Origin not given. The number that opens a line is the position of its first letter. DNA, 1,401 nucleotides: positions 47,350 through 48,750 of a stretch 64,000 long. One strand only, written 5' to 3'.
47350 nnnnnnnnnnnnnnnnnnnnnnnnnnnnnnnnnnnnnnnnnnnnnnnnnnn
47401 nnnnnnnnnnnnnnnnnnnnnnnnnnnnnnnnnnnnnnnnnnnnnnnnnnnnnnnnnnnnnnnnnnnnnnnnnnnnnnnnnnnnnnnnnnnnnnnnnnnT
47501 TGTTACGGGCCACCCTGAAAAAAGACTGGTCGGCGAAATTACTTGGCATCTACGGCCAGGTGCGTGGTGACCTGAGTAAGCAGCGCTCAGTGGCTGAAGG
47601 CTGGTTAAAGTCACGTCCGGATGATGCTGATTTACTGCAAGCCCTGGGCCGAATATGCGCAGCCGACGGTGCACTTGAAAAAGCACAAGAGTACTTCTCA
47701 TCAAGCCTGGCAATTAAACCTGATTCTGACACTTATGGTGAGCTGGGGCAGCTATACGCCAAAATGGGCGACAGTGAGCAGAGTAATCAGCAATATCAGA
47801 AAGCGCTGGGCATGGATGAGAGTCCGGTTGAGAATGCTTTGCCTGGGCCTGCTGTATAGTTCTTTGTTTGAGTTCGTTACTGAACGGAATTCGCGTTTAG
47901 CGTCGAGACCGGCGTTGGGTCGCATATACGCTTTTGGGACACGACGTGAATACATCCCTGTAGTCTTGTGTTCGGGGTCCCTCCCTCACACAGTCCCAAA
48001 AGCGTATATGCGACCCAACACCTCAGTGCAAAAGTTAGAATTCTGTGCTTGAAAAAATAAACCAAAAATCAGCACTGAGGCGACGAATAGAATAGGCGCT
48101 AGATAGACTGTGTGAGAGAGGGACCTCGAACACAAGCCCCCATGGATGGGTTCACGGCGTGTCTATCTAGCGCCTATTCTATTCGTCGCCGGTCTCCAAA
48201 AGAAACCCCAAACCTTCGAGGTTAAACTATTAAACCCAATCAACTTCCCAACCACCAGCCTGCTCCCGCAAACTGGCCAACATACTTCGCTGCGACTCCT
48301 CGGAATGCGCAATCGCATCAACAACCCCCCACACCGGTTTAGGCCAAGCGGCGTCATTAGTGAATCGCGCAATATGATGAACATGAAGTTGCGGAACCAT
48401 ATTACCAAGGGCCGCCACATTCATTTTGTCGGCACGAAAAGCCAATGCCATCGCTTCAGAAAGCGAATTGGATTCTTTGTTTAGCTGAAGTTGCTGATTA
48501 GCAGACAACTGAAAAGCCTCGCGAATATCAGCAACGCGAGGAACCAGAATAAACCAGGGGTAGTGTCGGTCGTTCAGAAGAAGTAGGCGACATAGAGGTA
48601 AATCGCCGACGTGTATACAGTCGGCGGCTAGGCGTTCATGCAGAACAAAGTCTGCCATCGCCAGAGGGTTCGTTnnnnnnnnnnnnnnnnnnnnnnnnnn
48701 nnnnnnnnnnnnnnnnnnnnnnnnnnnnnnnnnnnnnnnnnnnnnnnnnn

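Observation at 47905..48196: Cloverleaf of perfect palindromes: one conserved 52-58 bp module at the apex of two unrelated 27-30 bp stems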

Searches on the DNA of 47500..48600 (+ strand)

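Call 5: search_rna_families(source=window, start=47500, end=48600, threshold=evalue, max_evalue=10)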
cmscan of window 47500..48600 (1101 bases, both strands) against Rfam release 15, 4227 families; matches with E-value up to 10: 4.
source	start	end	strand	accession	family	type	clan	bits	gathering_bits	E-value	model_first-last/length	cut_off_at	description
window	47987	48114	-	RF04099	MIR837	Gene; miRNA;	-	19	117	0.89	1-122/122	no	MIR837 microRNA precursor family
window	47910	48022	+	RF03499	mir-702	Gene; miRNA;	-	18.4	70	4.9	1-103/103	no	mir-702 microRNA precursor family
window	47860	47921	-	RF01933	bxd_5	Gene; lncRNA;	-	17.4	50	0.19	1-57/57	no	Bithoraxoid conserved region 5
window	48105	48207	-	RF02770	Ysr224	Gene; sRNA;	-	13.9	70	5.8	1-107/107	no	Yersinia sRNA 224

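Call 8: search_dna_similar(query=window:47895-48205:+, collection=plasmids, mode=distant)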
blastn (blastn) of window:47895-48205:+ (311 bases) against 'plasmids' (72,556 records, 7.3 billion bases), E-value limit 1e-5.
No match.

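Call 26: build_rna_model(alignment_id=A2, structure=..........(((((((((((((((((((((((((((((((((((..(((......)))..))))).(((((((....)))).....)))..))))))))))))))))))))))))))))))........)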
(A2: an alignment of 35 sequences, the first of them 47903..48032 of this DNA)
Model R1 built from alignment A2 (35 sequences, 130 columns); structure: as given.
model positions 130; base pairs 45; branch points 1; effective number of sequences 0.96; information 0.589 bits per position. Calibrated on 0.2 Mb of random sequence (short: E-values are rough).
structure used (alignment columns):
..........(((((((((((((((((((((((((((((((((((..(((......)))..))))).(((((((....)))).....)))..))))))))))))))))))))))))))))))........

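Call 27: search_with_rna_model(model_id=R1, sources=[window, L001, L002, L003, L004, L005, L006, L007, L008, L009, L010, L011, L012, L013, L014, L015, L016, L017, L018, L019, L020, L021, L022, L023, L024, L025, L026, L027, L028, L029, L030, L031, L032, L033, L034, L035, L036, L037, L038, L039], max_evalue=1)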
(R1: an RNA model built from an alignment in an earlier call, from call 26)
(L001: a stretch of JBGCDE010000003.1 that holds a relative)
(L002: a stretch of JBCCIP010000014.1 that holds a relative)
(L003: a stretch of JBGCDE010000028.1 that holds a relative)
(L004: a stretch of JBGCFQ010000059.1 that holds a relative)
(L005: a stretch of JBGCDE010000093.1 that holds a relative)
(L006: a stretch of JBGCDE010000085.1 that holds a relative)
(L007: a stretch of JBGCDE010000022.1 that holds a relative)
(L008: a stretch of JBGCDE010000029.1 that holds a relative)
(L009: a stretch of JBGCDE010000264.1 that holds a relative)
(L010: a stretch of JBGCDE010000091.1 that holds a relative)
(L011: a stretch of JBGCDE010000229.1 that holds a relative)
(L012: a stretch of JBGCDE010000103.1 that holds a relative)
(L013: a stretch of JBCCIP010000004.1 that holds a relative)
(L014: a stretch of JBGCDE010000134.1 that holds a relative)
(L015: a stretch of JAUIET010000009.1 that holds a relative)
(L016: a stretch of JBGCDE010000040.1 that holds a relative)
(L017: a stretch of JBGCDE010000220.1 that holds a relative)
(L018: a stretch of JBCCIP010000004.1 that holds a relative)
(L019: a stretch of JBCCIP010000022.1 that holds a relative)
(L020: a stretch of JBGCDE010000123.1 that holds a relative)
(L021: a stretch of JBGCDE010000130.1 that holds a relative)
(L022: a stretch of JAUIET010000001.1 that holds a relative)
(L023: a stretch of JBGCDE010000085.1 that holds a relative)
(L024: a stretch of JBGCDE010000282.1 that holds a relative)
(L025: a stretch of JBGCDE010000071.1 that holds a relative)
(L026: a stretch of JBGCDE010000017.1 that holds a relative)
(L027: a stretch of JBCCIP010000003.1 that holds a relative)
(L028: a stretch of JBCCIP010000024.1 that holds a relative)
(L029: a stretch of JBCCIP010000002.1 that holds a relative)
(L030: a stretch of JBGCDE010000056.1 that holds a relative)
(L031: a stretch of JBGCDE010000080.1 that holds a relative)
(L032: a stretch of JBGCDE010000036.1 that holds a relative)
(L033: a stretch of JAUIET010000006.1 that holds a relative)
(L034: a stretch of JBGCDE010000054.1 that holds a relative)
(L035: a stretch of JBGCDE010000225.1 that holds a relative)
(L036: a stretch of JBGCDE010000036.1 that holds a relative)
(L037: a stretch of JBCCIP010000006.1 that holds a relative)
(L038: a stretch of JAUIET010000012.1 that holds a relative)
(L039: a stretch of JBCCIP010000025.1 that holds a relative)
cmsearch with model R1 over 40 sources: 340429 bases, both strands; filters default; matches with E-value up to 1: 84.
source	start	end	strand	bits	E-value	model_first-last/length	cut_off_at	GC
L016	2008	2137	-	149.5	1.2e-39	1-130/130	no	0.58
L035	2515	2644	-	149.2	1.4e-39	1-130/130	no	0.58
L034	4912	5041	+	148.4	2.4e-39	1-130/130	no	0.58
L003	5412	5541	-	148.2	2.6e-39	1-130/130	no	0.58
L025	6333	6462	-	147.6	4.1e-39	1-130/130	no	0.61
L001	6980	7109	-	147.2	5.3e-39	1-130/130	no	0.56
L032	457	586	+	146.6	7.8e-39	1-130/130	no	0.57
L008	2856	2985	-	146.2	1e-38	1-130/130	no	0.55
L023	226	355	-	145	2.2e-38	1-130/130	no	0.56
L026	7663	7792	-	144.8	2.5e-38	1-130/130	no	0.52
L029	1603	1732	+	144.2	3.7e-38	1-130/130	no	0.55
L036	834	963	+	143.4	6.6e-38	1-130/130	no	0.56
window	48069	48198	+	142.9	8.9e-38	1-130/130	no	0.55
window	47903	48032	-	142.3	1.3e-37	1-130/130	no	0.54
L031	2005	2134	+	142.2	1.4e-37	1-130/130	no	0.55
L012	7597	7726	-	142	1.6e-37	1-130/130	no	0.6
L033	6624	6753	-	141.2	2.6e-37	1-130/130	no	0.59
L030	1678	1807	-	141.2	2.8e-37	1-130/130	no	0.5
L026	167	296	-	140.9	3.3e-37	1-130/130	no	0.53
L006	2918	3047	+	140.8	3.5e-37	1-130/130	no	0.54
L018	2091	2220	-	140.8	3.6e-37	1-130/130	no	0.51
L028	3136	3265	+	139.5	8.2e-37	1-130/130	no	0.58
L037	6092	6221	-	139.3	9.3e-37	1-130/130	no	0.57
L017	143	272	+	139.2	1e-36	1-130/130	no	0.52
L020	4156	4285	+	138.5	1.6e-36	1-130/130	no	0.58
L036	670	799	-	138.1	2e-36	1-130/130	no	0.52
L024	6399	6528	+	137.2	3.8e-36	1-130/130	no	0.51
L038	60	188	-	136.6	5.4e-36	1-130/130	no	0.6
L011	621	750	+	136.4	6.3e-36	1-130/130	no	0.58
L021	5188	5317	+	136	8.4e-36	1-130/130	no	0.56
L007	1097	1226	+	134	3e-35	1-130/130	no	0.6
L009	278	407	+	132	1.2e-34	1-130/130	no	0.55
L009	97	226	-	130.6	3e-34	1-130/130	no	0.55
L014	6219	6348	+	129.8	4.9e-34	1-130/130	no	0.54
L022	6952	7081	-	129.1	7.7e-34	1-130/130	no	0.52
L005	1078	1207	-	126.3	5e-33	1-130/130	no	0.58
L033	6779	6908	+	125.7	7.2e-33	1-130/130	no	0.62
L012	7768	7897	+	122.7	5.1e-32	1-130/130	no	0.51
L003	5609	5739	+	121.7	1e-31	1-130/130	no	0.6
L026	7816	7945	+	118.4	9.1e-31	1-130/130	no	0.52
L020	3918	4047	-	114.2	1.4e-29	1-130/130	no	0.48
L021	5041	5170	-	112.1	5.6e-29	1-130/130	no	0.55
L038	206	335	+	111.9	6.5e-29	1-130/130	no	0.51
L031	1797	1926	-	110.9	1.2e-28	1-130/130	no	0.55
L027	2657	2786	+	108.4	6.3e-28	1-130/130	no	0.58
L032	7530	7660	+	108.1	7.8e-28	1-130/130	no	0.54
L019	2865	2971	+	106.3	2.5e-27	1-107/130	3'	0.57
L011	6961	7163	-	103.9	1.2e-26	1-130/130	no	0.58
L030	1860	1991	+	102.3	3.6e-26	1-130/130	no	0.57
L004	2147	2312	+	99.8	1.8e-25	1-130/130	no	0.58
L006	2750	2901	-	98.1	5.6e-25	1-130/130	no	0.51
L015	3510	3635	+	98.1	5.7e-25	1-130/130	no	0.57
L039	1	98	+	90.5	8.2e-23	33-130/130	5'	0.56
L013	857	985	+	90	1.1e-22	1-130/130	no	0.49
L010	5853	5944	-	89.8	1.3e-22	39-130/130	5'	0.59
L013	6743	6862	-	83.7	7.2e-21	1-130/130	no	0.54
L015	3344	3474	-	78.1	2.9e-19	1-130/130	no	0.53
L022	6950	7079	+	64.4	2.4e-15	1-130/130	no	0.53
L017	1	76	-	62.7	7.1e-15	1-76/130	3'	0.59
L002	6554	6621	-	61.4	1.7e-14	33-100/130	no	0.66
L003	5410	5539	+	45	8.3e-10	1-130/130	no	0.59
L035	2513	2642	+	43.6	2.1e-09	1-130/130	no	0.59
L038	58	186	+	41.8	6.8e-09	1-130/130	no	0.6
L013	716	769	-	41.3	9.2e-09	40-93/130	no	0.54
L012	7770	7899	-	41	1.1e-08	1-130/130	no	0.51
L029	1605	1734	-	41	1.2e-08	1-130/130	no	0.55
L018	2089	2218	+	38.6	5.4e-08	1-130/130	no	0.52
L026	165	294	+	38.3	6.9e-08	1-130/130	no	0.54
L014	6362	6420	-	38.1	7.5e-08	72-130/130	5'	0.54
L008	2854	2983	+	37.4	1.3e-07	1-130/130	no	0.55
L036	836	965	-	37.3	1.3e-07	1-130/130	no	0.56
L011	623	752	-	37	1.6e-07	1-130/130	no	0.58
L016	2006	2135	+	36.7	2e-07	1-130/130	no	0.58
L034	4914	5043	-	35.5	4.2e-07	1-130/130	no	0.58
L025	6333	6460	+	35.4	4.5e-07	1-130/130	no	0.61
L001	6978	7107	+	34.3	9.2e-07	1-130/130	no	0.55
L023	224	353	+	34.2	1e-06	1-130/130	no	0.56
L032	459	588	-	32.6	2.9e-06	1-130/130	no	0.56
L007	1099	1228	-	29.2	2.6e-05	1-130/130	no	0.58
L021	5039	5168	+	25.6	0.00029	1-130/130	no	0.56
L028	3138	3267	-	24.1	0.00076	1-130/130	no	0.58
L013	6741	6860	+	15.3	0.26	1-130/130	no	0.53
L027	2659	2788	-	15.1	0.29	1-130/130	no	0.57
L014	6221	6350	-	14.2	0.52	1-130/130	no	0.55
